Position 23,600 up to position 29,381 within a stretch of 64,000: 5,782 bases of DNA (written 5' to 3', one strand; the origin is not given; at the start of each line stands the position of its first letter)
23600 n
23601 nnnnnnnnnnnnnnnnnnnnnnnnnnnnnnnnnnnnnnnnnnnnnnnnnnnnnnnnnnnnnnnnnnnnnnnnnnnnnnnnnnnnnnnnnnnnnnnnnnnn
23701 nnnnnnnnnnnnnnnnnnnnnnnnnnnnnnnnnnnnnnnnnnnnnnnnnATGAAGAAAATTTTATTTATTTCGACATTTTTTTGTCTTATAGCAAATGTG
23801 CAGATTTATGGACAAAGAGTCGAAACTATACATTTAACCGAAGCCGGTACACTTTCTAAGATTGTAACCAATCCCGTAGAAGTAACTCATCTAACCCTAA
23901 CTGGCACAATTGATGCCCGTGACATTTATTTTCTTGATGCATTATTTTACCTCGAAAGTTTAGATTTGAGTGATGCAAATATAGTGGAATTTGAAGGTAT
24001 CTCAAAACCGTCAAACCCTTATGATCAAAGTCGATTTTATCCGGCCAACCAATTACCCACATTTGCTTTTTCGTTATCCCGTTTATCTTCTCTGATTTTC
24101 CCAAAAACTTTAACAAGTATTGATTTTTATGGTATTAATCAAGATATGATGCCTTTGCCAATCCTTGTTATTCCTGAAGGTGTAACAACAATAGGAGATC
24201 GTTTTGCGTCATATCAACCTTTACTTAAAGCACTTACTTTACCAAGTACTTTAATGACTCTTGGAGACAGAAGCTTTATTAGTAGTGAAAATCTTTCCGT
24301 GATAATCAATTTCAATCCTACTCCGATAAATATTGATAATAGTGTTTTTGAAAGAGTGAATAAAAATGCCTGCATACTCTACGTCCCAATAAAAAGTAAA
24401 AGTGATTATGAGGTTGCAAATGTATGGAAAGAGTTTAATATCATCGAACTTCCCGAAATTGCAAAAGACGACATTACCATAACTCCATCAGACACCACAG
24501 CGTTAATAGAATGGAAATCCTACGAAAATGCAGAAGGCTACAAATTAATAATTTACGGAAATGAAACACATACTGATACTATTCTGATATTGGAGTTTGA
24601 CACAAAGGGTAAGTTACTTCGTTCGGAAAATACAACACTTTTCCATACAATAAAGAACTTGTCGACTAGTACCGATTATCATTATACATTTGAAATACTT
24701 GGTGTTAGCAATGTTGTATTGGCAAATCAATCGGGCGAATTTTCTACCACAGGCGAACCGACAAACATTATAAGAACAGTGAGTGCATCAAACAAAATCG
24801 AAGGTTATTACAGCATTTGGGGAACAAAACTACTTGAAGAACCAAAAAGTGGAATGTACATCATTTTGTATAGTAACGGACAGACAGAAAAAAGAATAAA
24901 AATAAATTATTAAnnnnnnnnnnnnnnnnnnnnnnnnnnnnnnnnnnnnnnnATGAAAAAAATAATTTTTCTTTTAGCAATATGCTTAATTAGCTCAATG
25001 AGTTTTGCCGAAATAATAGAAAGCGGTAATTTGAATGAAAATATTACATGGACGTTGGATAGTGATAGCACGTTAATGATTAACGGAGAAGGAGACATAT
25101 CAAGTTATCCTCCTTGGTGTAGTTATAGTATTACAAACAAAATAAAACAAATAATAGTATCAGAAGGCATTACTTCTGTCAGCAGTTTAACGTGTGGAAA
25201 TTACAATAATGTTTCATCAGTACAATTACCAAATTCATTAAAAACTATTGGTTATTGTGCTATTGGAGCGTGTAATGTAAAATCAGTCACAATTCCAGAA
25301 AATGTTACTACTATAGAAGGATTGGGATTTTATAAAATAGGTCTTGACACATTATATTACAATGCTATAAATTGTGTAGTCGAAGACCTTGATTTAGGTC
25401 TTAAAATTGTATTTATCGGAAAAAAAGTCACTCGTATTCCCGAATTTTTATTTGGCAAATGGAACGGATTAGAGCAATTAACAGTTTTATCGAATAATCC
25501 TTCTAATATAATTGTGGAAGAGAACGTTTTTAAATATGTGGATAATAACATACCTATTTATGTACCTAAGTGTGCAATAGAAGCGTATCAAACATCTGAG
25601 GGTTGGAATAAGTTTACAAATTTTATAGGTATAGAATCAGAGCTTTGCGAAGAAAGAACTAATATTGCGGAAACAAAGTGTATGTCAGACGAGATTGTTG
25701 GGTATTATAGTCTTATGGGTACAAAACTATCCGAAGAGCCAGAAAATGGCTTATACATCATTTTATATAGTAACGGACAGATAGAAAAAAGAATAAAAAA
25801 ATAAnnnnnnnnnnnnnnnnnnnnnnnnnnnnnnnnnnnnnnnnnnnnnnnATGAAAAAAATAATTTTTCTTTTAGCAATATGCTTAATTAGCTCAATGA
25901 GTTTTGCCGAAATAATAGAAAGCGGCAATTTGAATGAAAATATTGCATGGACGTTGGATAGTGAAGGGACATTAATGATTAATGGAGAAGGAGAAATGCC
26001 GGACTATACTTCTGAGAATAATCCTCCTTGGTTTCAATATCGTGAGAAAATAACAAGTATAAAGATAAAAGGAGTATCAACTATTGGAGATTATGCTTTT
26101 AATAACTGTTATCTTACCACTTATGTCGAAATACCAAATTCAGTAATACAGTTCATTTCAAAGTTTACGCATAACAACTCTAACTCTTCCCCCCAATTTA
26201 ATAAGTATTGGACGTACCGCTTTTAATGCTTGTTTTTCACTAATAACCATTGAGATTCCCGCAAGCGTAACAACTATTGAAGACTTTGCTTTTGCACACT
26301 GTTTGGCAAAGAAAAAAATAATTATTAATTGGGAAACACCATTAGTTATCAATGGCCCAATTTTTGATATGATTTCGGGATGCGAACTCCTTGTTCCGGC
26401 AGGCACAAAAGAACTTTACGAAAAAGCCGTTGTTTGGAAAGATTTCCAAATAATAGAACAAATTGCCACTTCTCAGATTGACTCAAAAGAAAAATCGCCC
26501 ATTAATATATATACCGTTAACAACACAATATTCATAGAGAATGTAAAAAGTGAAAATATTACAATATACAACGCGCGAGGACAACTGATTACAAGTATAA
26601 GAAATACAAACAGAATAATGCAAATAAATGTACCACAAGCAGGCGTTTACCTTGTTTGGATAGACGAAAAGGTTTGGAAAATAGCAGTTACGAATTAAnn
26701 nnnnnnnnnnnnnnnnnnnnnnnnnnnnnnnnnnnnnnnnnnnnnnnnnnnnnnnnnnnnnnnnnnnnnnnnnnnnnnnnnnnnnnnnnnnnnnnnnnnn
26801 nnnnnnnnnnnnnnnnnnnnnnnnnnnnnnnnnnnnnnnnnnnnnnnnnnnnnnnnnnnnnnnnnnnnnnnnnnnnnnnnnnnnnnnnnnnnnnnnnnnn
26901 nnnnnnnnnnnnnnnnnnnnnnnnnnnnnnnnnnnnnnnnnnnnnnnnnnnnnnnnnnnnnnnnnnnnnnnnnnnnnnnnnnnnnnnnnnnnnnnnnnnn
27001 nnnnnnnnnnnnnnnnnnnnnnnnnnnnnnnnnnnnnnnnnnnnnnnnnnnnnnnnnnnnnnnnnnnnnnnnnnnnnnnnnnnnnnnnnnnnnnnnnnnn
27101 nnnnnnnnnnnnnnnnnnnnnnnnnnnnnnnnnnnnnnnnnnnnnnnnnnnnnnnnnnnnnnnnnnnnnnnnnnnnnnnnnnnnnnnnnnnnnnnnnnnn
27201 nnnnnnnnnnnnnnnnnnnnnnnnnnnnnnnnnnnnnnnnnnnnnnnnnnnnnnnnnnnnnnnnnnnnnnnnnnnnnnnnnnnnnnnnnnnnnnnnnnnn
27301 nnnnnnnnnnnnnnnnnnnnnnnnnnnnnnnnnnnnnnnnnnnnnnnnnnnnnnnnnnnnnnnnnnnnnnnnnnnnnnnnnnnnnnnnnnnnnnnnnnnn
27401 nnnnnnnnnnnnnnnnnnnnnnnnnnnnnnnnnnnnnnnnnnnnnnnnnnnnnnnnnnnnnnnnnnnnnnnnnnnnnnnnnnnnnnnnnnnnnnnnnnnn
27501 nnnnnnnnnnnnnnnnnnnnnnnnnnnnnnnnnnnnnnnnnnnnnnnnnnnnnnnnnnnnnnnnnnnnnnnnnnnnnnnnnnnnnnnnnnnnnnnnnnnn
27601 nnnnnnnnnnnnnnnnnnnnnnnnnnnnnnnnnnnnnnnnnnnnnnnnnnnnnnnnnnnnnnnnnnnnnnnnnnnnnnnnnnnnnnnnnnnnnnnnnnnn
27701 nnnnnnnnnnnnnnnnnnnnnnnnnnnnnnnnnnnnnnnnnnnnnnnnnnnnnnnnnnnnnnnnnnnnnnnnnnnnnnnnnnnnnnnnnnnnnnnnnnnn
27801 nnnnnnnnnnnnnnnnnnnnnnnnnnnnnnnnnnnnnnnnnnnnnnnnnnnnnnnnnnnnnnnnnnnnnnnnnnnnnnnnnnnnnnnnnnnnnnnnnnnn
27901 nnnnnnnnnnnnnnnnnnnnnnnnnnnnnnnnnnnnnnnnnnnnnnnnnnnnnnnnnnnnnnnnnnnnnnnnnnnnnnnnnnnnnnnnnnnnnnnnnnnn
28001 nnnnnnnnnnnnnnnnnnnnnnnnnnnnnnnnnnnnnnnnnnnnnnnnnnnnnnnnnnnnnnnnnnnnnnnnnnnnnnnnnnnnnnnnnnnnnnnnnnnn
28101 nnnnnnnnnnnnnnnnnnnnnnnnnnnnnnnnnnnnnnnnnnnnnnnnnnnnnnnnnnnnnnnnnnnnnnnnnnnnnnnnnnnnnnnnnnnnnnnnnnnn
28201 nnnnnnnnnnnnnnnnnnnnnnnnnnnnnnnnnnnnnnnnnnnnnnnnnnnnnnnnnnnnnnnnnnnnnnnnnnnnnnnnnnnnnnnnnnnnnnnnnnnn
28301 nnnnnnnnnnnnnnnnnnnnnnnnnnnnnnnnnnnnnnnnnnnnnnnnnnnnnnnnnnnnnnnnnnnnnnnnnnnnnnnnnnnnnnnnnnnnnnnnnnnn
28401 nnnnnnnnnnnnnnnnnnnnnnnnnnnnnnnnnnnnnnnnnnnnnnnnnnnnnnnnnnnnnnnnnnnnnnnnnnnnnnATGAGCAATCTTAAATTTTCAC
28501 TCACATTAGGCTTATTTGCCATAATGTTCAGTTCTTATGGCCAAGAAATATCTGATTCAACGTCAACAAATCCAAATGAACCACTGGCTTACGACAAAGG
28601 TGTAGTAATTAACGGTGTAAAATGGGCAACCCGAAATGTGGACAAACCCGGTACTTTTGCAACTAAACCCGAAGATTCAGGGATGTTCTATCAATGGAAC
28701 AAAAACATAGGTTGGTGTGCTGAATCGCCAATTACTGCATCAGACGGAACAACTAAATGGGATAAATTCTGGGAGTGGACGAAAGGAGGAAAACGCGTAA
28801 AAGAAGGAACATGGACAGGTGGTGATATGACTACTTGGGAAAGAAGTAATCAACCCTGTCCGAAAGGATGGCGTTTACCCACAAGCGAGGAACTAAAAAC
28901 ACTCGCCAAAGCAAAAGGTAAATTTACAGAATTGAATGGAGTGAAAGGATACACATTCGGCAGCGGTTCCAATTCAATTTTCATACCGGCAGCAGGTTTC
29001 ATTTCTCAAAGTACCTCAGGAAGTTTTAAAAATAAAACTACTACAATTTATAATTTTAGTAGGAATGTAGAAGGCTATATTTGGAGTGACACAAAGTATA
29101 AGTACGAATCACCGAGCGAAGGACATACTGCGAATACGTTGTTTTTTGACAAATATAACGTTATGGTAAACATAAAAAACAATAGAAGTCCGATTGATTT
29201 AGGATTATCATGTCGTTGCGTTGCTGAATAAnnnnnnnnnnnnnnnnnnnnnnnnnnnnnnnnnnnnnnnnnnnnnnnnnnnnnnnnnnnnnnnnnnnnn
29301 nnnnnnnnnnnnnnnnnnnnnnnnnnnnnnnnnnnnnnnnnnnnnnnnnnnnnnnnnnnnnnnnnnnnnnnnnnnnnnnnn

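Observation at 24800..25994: Conserved junction cassette between tandem LRR/T9SS genes (CTD end + intergenic + signal peptide), with divergent LRR cores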

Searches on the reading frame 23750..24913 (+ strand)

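Call 6: search_protein_families(library=pfam, proteins=[window:23750-24913:+], max_evalue=0.01)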
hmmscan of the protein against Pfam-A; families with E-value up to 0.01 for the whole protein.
window:23750-24913:+ (387 aa): 1 family
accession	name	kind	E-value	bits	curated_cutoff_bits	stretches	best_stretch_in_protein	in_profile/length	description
PF13306.12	LRR_5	-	4e-09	36.9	27.7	1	102-203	25-123/127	BspA type Leucine rich repeat region (6 copies)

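Call 31: search_protein_families(library=ncbifam, proteins=[window:23750-24913:+], max_evalue=1)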
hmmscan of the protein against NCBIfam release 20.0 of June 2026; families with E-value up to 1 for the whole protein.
window:23750-24913:+ (387 aa): 2 families
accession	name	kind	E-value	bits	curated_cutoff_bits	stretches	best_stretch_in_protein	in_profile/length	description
NF047961.1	adhesin_HupY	equivalog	0.00058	18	1250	1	111-201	210-297/978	leucine-rich repeat adhesin HupY/LrrG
TIGR04183.1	Por_Secre_tail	domain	0.51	10.4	23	0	348-385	50-69/72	T9SS type A sorting domain-containing protein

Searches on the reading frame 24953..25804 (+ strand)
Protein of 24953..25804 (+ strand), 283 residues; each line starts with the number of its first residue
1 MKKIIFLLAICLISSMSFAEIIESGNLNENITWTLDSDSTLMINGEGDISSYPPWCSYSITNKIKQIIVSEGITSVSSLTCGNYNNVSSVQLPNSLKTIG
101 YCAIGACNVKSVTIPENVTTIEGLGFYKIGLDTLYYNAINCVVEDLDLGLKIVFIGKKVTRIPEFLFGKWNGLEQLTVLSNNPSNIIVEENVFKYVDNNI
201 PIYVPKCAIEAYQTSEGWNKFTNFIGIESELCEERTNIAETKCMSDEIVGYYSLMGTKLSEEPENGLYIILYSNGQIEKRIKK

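Call 6: search_protein_families(library=pfam, proteins=[window:24953-25804:+], max_evalue=0.01)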
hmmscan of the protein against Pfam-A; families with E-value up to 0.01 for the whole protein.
window:24953-25804:+ (283 aa): 1 family
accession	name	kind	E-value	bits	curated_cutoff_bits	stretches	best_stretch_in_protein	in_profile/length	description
PF13306.12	LRR_5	-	5.2e-09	36.5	27.7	1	61-127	11-76/127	BspA type Leucine rich repeat region (6 copies)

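Call 15: find_homologous_proteins(query=window:24953-25804:+)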
Query window:24953-25804:+ (283 aa): 86 proteins with E <= 0.001 among 930 candidates.
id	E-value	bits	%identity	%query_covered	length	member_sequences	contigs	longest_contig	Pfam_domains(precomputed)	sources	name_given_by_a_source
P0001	4.4e-183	625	100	100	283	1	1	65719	PF13306.13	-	-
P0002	2.0e-77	278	63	78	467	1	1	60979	PF12733.14,PF13306.13,PF16410.11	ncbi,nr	ncbi:MAG: cadherin-like beta sandwich domain-containing protein, partial [Prevotellaceae bacterium]|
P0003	1.4e-18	85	32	39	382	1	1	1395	PF13306.13,PF13855.13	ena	-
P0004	2.9e-17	81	29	65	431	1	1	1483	PF13306.13,PF13855.13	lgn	-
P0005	5.9e-17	80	31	47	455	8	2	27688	PF13306.13,PF13855.13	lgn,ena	-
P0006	1.4e-15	76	34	39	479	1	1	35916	PF13306.13,PF12799.14,PF13855.13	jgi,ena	-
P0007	3.6e-14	71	29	90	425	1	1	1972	PF13306.13,PF13855.13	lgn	-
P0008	6.0e-14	70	34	38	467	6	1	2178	PF13306.13,PF13855.13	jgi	-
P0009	7.2e-14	70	32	37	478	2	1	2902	PF13306.13,PF13855.13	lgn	-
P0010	1.8e-13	69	29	57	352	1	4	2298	PF13306.13,PF13855.13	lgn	-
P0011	3.1e-13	68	37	34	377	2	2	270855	PF13306.13,PF13855.13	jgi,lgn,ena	-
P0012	1.0e-12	66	36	38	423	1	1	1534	PF13306.13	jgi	jgi:hypothetical protein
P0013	1.4e-12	66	37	34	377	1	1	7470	PF13306.13,PF13855.13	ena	-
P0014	1.5e-12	66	27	73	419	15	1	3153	PF13306.13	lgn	-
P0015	2.2e-12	65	35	37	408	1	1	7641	PF13306.13,PF18962.8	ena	-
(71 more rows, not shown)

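Call 31: search_protein_families(library=ncbifam, proteins=[window:24953-25804:+], max_evalue=1)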
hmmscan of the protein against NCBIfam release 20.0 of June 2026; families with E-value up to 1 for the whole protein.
window:24953-25804:+ (283 aa): 1 family
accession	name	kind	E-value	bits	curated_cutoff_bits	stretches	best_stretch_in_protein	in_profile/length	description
NF047961.1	adhesin_HupY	equivalog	8.6e-07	27.4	1250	1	63-128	187-252/978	leucine-rich repeat adhesin HupY/LrrG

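Call 40: find_related_loci(query=A2, collection=metagenome_contigs, flank=4000)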
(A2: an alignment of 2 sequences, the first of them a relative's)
Query A2 (283 aa) in metagenome_contigs; peptide patterns used: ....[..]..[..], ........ (x = any residue, [..] = any of these).
599 stretches matched a pattern (row limit reached: there are more); 2 encode a relative of the query (tblastn E <= 1e-3); 2 distinct loci.
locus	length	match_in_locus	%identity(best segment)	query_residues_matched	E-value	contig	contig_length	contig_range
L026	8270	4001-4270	29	155-236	2e-7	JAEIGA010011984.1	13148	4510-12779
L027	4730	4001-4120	45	87-126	5e-7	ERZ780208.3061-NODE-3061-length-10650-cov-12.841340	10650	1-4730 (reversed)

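Call 49: predict_structure(alignment_id=A3)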
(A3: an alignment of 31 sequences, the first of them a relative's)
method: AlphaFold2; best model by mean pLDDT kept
length: 283 residues; sequences in the alignment: 31
mean_pLDDT: 83.9   pTM: 0.65
mean pLDDT of the five models: 83.9, 81.1, 79.3, 77.2, 76.8
residues with pLDDT >= 90: 141; 70-90: 93; 50-70: 32; < 50: 17
segments of 3 or more residues with pLDDT < 50: 139-142, 234-244
pLDDT, mean of each block of 10 residues (from residue 1): 54 70 96 97 96 83 94 94 87 94 86 85 78 64 55 86 84 91 93 94 96 96 92 46 66 92 92 88 85
secondary structure, 60 per line:
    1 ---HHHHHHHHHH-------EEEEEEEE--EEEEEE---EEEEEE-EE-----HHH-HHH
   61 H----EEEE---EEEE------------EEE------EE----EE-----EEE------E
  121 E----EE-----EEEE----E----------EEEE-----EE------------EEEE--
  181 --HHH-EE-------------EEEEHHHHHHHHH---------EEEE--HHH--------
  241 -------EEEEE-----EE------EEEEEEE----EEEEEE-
elements in order: H4-13 E21-28 E31-36 E40-45 H58-61 E66-69 E73-76 E89-91 E111-113 E133-136 E152-155 E175-178 E202-205 H206-214 E224-227 E248-252 E266-272 E277-282

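Call 53: fold_search(model_id=the predicted structure, library=pdb)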
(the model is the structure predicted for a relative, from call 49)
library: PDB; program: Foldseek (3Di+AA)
matches with E <= 10: 196; with E <= 0.001: 9
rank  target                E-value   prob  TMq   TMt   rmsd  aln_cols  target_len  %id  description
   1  4h09_A                2.1e-06  1.00  0.37  0.29  11.7       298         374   14  Crystal structure of a leucine-rich repeat protein (EUBVEN_01088) from Eubacterium ventriosum ATCC 27560 at 2.50 A res (released 2012-10-10)
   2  4h09_E                2.1e-06  1.00  0.37  0.29  11.9       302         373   14  Crystal structure of a leucine-rich repeat protein (EUBVEN_01088) from Eubacterium ventriosum ATCC 27560 at 2.50 A res (released 2012-10-10)
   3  4h09_D                2.9e-06  1.00  0.37  0.28  12.5       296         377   15  Crystal structure of a leucine-rich repeat protein (EUBVEN_01088) from Eubacterium ventriosum ATCC 27560 at 2.50 A res (released 2012-10-10)
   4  4h09_B                3.7e-06  1.00  0.39  0.30   9.8       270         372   15  Crystal structure of a leucine-rich repeat protein (EUBVEN_01088) from Eubacterium ventriosum ATCC 27560 at 2.50 A res (released 2012-10-10)
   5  4h09_C                5.1e-06  1.00  0.37  0.29  12.6       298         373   15  Crystal structure of a leucine-rich repeat protein (EUBVEN_01088) from Eubacterium ventriosum ATCC 27560 at 2.50 A res (released 2012-10-10)
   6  4fd0                  1.2e-04  1.00  0.22  0.17  12.8       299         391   11  Crystal structure of a putative cell surface protein (BACCAC_03700) from Bacteroides caccae ATCC 43185 at 2.07 A resolut (released 2012-07-25)
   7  4fs7                  1.9e-04  1.00  0.38  0.29   6.6       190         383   20  Crystal structure of a leucine-rich repeat protein (BACOVA_04585) from Bacteroides ovatus ATCC 8483 at 1.19 A resolution (released 2012-09-19)
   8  4fdw                  2.6e-04  1.00  0.25  0.20  11.3       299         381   14  Crystal structure of a putative cell surface protein (BACOVA_01565) from Bacteroides ovatus ATCC 8483 at 2.05 A resoluti (released 2012-07-25)
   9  4cp6                  8.1e-04  1.00  0.41  0.30   7.5       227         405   17  The Crystal structure of Pneumococcal vaccine antigen PcpA (released 2015-02-25)
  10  4gt6                  1.5e-03  0.98  0.21  0.17  16.3       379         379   12  Crystal structure of a leucine rich cell surface protein (FAEPRAA2165_01021) from Faecalibacterium prausnitzii A2-165 at (released 2012-09-26)
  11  6mlx_A                8.4e-03  1.00  0.34  0.45   9.3       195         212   13  Crystal structure of T. pallidum Leucine Rich Repeat protein (TpLRR) (released 2019-07-17)
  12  8yn0_H                1.3e-02  0.96  0.27  0.20  11.6       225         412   13  Crystal structure of NRG1C in complex with EDS1-SAG101-(ADPr-ATP) (released 2024-12-11)
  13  2z80_A                2.3e-02  0.91  0.29  0.27  10.2       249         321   12  Crystal structure of the TLR1-TLR2 heterodimer induced by binding of a tri-acylated lipopeptide (released 2007-09-25)
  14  5y31_B                2.3e-02  0.75  0.27  0.17  16.8       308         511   11  Crystal structure of human LGI1-ADAM22 complex (released 2018-05-02)
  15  8yn0_D                2.6e-02  0.96  0.31  0.23   9.7       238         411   13  Crystal structure of NRG1C in complex with EDS1-SAG101-(ADPr-ATP) (released 2024-12-11)
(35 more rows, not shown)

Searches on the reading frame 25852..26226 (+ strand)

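Call 6: search_protein_families(library=pfam, proteins=[window:25852-26226:+], max_evalue=0.01)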
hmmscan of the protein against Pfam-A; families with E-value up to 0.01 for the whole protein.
window:25852-26226:+ (124 aa): 1 family
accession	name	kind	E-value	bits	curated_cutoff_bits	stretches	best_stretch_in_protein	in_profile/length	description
PF13306.12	LRR_5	-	4e-06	27.2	27.7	1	61-110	8-56/127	BspA type Leucine rich repeat region (6 copies)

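Call 31: search_protein_families(library=ncbifam, proteins=[window:25852-26226:+], max_evalue=1)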
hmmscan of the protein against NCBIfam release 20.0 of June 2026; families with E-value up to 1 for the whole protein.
window:25852-26226:+ (124 aa): 0 families

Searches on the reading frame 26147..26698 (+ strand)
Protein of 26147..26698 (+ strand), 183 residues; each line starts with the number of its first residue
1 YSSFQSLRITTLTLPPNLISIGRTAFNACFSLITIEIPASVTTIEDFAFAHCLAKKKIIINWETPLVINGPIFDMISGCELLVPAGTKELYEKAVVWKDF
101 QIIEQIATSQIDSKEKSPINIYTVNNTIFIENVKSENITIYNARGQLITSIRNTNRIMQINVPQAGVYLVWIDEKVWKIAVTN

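Call 31: search_protein_families(library=ncbifam, proteins=[window:26147-26698:+], max_evalue=1)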
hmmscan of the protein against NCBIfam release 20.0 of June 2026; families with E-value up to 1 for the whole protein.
window:26147-26698:+ (183 aa): 5 families
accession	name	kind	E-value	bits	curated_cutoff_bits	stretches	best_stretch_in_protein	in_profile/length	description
NF047961.1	adhesin_HupY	equivalog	9.7e-09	33.8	1250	1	3-104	182-282/978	leucine-rich repeat adhesin HupY/LrrG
TIGR04183.1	Por_Secre_tail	domain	1e-05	25.4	23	1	123-170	8-56/72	T9SS type A sorting domain-containing protein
NF033708.1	T9SS_Cterm_ChiA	domain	0.0013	18.5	40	1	137-170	3-39/55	T9SS sorting signal type C domain-containing protein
NF052644.1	T9SS_DNase_Rie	equivalog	0.004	16.5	260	1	105-170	171-235/251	T9SS-dependent surface endonuclease, AS87_RS02955 family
NF047780.1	LIC12708_fam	subfamily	0.0092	14.9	150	1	105-155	45-96/391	LIC_12708 family protein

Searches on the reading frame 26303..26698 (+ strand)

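Call 6: search_protein_families(library=pfam, proteins=[window:26303-26698:+], max_evalue=0.01)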
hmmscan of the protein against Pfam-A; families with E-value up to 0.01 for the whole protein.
window:26303-26698:+ (131 aa): 2 families
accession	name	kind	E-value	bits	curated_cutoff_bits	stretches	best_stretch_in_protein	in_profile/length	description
PF18962.6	Por_Secre_tail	-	0.00018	22.2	27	1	73-123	7-65/75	Secretion system C-terminal sorting domain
PF19910.5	DUF6383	-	0.00021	21.8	23.7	1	63-124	8-69/74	Domain of unknown function (DUF6383)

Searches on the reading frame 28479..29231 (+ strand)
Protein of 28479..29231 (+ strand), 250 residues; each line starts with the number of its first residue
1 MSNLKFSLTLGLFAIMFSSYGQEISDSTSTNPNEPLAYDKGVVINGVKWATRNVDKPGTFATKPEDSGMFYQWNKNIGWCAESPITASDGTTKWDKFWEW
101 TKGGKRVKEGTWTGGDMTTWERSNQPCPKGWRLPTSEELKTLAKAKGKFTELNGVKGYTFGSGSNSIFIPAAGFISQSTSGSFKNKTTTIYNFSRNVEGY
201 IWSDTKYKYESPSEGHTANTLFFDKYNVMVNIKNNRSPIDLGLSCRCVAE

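Call 6: search_protein_families(library=pfam, proteins=[window:28479-29231:+], max_evalue=0.01)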
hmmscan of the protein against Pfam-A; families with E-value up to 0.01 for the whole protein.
window:28479-29231:+ (250 aa): 1 family
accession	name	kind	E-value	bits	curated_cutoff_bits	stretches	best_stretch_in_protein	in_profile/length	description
PF09603.15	Fib_succ_major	-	9e-08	33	33.9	1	68-248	51-186/187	Fibrobacter succinogenes major domain (Fib_succ_major)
